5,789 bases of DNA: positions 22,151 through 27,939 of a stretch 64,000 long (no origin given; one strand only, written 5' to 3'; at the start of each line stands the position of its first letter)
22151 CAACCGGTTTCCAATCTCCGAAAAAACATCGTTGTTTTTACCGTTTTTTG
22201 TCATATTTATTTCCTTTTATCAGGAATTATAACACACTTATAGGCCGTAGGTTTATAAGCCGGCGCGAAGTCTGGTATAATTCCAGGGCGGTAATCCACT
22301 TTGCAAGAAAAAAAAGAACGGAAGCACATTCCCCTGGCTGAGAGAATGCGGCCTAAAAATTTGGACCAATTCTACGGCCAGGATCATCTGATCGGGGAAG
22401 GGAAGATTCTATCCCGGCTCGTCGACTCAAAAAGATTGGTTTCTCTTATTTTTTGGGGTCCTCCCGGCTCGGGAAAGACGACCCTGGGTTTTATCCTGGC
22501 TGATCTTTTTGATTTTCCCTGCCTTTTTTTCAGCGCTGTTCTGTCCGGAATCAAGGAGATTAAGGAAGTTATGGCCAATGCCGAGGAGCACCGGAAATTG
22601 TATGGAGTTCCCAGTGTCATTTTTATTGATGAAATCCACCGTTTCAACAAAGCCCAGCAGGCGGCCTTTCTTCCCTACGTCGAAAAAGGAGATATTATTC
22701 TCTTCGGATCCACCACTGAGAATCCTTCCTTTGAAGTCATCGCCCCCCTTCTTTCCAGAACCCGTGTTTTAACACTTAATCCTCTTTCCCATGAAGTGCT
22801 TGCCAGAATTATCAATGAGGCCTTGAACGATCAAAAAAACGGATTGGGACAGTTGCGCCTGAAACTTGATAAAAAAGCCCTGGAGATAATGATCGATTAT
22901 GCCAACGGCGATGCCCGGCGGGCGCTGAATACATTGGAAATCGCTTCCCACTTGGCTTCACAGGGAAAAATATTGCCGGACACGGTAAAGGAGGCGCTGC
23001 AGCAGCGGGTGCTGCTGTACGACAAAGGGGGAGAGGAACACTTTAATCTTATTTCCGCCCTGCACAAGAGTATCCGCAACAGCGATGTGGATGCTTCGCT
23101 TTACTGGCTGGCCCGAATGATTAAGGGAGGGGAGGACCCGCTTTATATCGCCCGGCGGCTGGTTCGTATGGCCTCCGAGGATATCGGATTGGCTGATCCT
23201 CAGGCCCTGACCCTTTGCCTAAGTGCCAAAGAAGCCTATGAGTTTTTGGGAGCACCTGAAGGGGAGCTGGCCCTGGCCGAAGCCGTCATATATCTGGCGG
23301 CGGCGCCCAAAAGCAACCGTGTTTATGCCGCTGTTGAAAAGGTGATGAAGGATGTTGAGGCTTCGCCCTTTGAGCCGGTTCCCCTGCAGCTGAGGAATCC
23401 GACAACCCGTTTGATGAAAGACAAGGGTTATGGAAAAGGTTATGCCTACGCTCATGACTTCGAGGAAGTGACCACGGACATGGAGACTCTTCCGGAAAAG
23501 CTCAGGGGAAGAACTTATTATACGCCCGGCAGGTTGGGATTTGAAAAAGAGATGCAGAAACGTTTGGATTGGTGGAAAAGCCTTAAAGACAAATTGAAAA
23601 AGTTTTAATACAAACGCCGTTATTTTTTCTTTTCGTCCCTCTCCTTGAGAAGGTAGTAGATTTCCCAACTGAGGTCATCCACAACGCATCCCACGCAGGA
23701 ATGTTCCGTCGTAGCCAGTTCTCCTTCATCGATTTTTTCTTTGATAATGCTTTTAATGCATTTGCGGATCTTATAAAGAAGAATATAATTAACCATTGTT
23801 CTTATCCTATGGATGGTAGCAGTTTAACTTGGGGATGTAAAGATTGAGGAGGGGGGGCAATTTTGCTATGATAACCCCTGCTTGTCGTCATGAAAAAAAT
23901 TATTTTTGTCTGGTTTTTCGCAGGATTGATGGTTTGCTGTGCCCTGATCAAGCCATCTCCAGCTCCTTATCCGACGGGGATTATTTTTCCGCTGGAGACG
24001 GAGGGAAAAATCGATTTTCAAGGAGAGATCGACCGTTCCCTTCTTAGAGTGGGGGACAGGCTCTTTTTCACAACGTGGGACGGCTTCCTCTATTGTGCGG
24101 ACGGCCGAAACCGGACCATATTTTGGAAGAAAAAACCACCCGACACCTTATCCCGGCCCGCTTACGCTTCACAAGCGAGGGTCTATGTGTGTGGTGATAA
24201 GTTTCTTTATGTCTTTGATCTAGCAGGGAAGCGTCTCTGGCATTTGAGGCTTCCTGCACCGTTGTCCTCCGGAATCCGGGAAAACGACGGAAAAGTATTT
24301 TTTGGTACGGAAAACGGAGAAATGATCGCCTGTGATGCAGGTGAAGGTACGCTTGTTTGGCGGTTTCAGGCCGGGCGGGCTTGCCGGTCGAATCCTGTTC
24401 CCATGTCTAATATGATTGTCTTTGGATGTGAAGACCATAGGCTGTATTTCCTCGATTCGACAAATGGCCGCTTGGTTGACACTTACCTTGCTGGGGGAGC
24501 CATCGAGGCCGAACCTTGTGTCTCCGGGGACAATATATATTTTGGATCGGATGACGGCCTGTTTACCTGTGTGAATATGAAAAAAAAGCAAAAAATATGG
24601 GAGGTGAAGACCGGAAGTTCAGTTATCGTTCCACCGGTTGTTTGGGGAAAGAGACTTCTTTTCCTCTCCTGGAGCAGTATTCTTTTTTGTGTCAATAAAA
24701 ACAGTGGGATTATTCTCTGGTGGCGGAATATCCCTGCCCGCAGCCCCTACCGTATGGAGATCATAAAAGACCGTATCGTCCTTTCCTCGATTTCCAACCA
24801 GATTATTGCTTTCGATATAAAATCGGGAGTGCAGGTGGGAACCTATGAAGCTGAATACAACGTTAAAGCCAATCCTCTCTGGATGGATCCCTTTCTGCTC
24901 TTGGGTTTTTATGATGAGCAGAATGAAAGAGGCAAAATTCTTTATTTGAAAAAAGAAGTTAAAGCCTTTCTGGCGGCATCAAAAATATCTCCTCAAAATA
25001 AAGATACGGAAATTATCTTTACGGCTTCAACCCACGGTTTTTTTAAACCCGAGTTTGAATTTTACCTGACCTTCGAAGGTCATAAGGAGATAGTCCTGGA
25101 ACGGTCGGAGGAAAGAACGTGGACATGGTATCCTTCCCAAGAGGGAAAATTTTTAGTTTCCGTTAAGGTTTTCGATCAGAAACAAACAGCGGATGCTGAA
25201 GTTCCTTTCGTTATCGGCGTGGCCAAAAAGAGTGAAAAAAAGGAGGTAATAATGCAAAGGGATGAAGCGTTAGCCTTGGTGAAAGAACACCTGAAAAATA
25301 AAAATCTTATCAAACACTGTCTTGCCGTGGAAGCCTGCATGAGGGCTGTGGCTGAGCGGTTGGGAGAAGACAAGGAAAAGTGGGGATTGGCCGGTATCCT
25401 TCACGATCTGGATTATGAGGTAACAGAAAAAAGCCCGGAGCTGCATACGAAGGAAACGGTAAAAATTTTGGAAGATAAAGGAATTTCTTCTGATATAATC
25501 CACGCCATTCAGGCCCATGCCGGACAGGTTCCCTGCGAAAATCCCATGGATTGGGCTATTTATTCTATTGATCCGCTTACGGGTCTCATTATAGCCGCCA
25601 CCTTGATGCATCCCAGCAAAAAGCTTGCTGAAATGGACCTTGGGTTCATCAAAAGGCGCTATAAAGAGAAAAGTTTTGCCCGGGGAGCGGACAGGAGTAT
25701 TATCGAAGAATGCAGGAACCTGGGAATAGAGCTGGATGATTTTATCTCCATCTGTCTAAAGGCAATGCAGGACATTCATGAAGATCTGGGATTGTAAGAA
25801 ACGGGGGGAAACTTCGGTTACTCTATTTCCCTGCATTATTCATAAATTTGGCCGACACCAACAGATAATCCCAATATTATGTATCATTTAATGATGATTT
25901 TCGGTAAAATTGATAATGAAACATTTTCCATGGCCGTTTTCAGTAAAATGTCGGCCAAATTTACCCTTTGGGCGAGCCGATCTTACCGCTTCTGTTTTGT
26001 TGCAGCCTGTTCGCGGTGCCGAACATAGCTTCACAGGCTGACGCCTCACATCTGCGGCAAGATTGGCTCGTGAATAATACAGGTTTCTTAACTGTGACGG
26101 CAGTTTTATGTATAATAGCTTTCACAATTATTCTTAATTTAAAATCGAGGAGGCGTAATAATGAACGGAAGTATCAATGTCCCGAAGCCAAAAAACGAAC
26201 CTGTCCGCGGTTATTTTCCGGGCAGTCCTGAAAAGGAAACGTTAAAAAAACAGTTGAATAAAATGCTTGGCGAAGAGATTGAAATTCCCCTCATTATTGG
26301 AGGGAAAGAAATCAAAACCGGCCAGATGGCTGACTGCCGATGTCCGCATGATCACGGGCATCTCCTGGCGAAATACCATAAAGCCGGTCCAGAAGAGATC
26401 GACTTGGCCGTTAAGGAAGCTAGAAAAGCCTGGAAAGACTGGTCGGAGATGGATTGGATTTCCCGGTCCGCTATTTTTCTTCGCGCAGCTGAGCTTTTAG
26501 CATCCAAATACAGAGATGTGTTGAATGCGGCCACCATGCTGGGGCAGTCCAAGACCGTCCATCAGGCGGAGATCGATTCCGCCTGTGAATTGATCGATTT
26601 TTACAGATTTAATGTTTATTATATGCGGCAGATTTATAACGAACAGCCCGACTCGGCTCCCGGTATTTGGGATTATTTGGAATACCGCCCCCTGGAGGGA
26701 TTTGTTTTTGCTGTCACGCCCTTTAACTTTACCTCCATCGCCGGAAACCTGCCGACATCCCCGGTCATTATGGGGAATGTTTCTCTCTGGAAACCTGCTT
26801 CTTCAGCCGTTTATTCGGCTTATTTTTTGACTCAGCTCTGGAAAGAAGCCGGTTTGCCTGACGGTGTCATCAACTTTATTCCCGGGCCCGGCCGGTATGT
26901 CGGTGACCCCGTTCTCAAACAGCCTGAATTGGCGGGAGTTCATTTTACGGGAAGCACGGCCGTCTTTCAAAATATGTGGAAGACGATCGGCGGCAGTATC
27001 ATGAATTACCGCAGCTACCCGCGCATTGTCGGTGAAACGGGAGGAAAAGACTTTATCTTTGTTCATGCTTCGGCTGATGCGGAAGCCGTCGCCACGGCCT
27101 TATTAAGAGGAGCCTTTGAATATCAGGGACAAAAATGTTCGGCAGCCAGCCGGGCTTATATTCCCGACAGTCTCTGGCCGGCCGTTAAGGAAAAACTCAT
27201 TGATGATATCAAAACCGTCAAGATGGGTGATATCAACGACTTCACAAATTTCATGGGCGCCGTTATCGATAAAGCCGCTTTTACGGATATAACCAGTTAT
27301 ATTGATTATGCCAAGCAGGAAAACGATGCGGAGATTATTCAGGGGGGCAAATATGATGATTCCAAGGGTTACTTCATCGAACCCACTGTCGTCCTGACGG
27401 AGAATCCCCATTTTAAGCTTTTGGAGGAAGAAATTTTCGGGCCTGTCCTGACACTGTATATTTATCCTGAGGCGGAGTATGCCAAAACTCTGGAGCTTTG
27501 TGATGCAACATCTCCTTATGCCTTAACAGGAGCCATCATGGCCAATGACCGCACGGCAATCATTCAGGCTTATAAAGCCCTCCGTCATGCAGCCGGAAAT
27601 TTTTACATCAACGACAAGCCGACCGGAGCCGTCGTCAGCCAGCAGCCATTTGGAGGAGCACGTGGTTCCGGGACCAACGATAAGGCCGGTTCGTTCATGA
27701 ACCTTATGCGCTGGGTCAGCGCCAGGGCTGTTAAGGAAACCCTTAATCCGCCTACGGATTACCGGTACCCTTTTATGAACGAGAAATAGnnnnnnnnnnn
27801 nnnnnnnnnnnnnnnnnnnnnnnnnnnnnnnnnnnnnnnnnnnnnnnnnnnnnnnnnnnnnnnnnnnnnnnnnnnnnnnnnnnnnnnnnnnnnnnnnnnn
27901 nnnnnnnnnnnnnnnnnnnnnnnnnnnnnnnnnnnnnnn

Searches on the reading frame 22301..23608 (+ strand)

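Call 8: search_protein_families(library=ncbifam, proteins=[window:22301-23608:+])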
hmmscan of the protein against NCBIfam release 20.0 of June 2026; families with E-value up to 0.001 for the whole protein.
window:22301-23608:+ (435 aa): 41 families (the best 25 are shown)
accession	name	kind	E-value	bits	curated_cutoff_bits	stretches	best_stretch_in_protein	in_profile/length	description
NF009881.0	PRK13341.1-2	equivalog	3.2e-133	445.2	651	1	4-422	10-431/736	AAA family ATPase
NF009883.0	PRK13341.1-4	equivalog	4.6e-120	401.7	668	1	3-422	12-434/729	AAA family ATPase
NF009880.0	PRK13341.1-1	equivalog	2.3e-108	363.1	891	1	10-423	6-403/599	AAA family ATPase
NF009882.0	PRK13341.1-3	equivalog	1.8e-98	330.5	1197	1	8-421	16-432/734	AAA family ATPase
NF011289.0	PRK14700.1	equivalog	2.1e-56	191.3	570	1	124-429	1-298/300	recombination factor protein RarA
NF001679.0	PRK00440.1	equivalog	1.2e-18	67.3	303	1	10-220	6-213/322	replication factor C small subunit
NF009067.0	PRK12402.1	equivalog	3.9e-16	58.9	317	2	82-235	104-248/340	replication factor C small subunit 2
TIGR02397.1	dnaX_nterm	equivalog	1.1e-15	57.8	250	2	82-299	97-295/355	DNA polymerase III subunit gamma/tau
NF003157.0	PRK04132.1-2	equivalog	5.2e-13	47.8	1103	2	100-219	644-757/864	replication factor C small subunit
NF000868.0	PRK00080.1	equivalog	5.5e-13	48.5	282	1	9-128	15-127/330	Holliday junction branch migration DNA helicase RuvB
NF011523.0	PRK14962.1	equivalog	1.1e-12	47.6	576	1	82-233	97-239/474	DNA polymerase III subunits gamma and tau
NF003226.0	PRK04195.1-1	equivalog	1.6e-12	47.1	588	1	15-233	7-223/405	replication factor C large subunit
NF003229.0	PRK04195.1-5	equivalog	3.3e-12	45.8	280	1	8-265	3-263/413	replication factor C large subunit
NF003230.0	PRK04195.1-6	equivalog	2.7e-11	42.8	441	1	14-231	6-218/494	replication factor C large subunit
NF005171.0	PRK06645.1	equivalog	4.2e-10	38.7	614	1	82-221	110-241/509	DNA polymerase III subunits gamma and tau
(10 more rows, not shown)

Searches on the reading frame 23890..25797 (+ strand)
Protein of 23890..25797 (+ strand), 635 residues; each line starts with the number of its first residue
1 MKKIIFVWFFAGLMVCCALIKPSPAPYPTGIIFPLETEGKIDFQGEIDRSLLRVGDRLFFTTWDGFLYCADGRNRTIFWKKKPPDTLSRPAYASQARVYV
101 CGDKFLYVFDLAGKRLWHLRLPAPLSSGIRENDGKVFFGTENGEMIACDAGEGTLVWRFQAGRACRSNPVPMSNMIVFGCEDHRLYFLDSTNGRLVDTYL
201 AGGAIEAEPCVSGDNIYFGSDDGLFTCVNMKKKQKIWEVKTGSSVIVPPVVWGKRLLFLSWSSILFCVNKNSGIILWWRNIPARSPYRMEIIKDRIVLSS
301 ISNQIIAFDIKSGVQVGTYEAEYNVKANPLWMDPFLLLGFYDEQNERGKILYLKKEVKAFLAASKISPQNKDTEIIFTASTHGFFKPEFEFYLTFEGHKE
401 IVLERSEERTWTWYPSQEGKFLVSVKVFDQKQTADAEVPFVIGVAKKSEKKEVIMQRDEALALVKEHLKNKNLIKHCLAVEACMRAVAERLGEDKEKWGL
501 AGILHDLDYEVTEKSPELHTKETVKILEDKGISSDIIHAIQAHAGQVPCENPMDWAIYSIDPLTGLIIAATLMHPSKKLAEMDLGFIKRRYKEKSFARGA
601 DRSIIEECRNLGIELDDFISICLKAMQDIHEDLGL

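Call 8: search_protein_families(library=ncbifam, proteins=[window:23890-25797:+])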
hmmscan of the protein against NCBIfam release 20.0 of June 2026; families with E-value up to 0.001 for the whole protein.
window:23890-25797:+ (635 aa): 11 families
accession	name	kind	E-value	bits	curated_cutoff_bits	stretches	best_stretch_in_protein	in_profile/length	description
TIGR03300.1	assembly_YfgL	equivalog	8.2e-26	90.6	285.2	2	97-194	67-166/377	outer membrane protein assembly factor BamB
NF008351.0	PRK11138.1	equivalog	2.2e-18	66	423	1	108-319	94-320/394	outer membrane protein assembly factor BamB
TIGR00277.1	HDIG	domain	3e-12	46.2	27.6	1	471-546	3-84/84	HDIG domain-containing metalloprotein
TIGR03075.1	PQQ_enz_alc_DH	subfamily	1.7e-11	43.4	480.05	1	112-170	453-512/530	PQQ-dependent dehydrogenase, methanol/ethanol family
NF053615.1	SerThrKinAfsKStmc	equivalog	2.6e-11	42.9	1300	1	84-223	654-794/809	protein serine/threonine kinase AfsK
NF045665.1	NTPtran_DVU1551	equivalog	8.3e-08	31.6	315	1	422-545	166-289/359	DVU_1551 family NTP transferase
TIGR03319.1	RNase_Y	equivalog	9.1e-07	27.7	454.35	1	471-559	328-416/514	ribonuclease Y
TIGR04528.1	acido_non_PQQ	subfamily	1.3e-06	27.5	650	0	65-170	365-470/493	acido-empty-quinoprotein group A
NF009343.0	PRK12703.1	equivalog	0.00024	20.1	434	1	446-545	161-258/339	tRNA (cytidine(56)-2'-O)-methyltransferase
NF010681.0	PRK14081.1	equivalog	0.0003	19.1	842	1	362-442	7-83/667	triple tyrosine motif-containing protein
NF005519.0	PRK07152.1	equivalog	0.00064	18.7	315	0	462-541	187-263/361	nicotinate-nucleotide adenylyltransferase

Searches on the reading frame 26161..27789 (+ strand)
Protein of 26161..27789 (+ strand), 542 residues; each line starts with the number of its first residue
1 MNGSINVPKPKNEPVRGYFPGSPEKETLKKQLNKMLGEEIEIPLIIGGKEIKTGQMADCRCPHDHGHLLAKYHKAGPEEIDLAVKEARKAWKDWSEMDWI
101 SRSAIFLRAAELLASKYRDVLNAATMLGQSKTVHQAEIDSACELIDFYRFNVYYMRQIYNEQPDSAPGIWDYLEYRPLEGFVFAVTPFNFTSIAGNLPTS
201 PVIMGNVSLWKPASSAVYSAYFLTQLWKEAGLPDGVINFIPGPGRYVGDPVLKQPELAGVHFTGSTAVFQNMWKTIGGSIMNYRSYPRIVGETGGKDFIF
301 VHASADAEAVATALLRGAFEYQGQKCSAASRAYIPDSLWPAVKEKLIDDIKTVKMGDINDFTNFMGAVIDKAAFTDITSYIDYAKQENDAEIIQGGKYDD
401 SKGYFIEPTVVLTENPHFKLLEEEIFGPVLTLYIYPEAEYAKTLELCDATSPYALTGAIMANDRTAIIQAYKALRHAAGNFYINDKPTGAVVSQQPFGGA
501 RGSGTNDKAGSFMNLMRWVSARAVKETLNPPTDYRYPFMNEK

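Call 8: search_protein_families(library=ncbifam, proteins=[window:26161-27789:+])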
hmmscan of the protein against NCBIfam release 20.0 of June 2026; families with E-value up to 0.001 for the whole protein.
window:26161-27789:+ (542 aa): 39 families (the best 25 are shown)
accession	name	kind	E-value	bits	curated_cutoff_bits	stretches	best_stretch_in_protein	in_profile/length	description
TIGR01236.1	D1pyr5carbox1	equivalog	4.8e-239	794.4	613.6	1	11-539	1-532/533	L-glutamate gamma-semialdehyde dehydrogenase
NF002852.0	PRK03137.1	subfamily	3.6e-109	365.9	648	1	25-527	19-513/514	L-glutamate gamma-semialdehyde dehydrogenase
TIGR01237.1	D1pyr5carbox2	equivalog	8.6e-98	328.3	659.65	1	33-527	26-510/511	L-glutamate gamma-semialdehyde dehydrogenase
NF008869.0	PRK11904.1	equivalog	2e-74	251.1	747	1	24-525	536-1025/1042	bifunctional proline dehydrogenase/L-glutamate gamma-semialdehyde dehydrogenase PutA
TIGR01238.1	D1pyr5carbox3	equivalog_domain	5.7e-64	216.5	485.2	1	26-521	22-498/500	L-glutamate gamma-semialdehyde dehydrogenase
NF042993.1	AlphKGSA_gudD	equivalog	1e-62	212.5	770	1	51-506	15-460/481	alpha-ketoglutaric semialdehyde dehydrogenase GucD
NF008772.0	PRK11809.1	equivalog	1.8e-61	208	1750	1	49-524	653-1112/1318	trifunctional transcriptional regulator/proline dehydrogenase/L-glutamate gamma-semialdehyde dehydrogenase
NF006916.0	PRK09407.1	equivalog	1.4e-58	198.8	521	1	54-526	33-492/526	succinic semialdehyde dehydrogenase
TIGR01804.1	BADH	equivalog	3.5e-57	193.9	668.6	1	66-508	23-454/467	betaine-aldehyde dehydrogenase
NF010000.0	PRK13473.1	subfamily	1.9e-56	191.7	615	1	46-505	7-452/475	aminobutyraldehyde dehydrogenase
TIGR02299.1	HpaE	equivalog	4.2e-56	190.5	638.35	1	48-512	7-463/488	5-carboxymethyl-2-hydroxymuconate semialdehyde dehydrogenase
NF052305.1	DioxValDhHalo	equivalog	6e-56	190.3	750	1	51-506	16-460/483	2,5-dioxovalerate dehydrogenase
NF009725.0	PRK13252.1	equivalog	2.6e-54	184.5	593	1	52-524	19-477/488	betaine-aldehyde dehydrogenase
NF040792.1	glyc_ald_dh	equivalog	1.6e-52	179.1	760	1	65-506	25-454/488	D-glyceraldehyde dehydrogenase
NF045736.1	PaDhStyDRhodo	equivalog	2.2e-48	165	800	1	66-508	28-460/479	phenylacetaldehyde dehydrogenase StyD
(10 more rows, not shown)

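Call 10: find_encoding_contigs(protein=window:26161-27789:+, flank=10000, max_places=10)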
Protein window:26161-27789:+ (542 aa): no gene with exactly this product is on record in the collection.
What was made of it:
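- Tried and rejected: An exact look-up of a flanking window protein in public assemblies found nothing, so the source genome is not on record (call 10).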
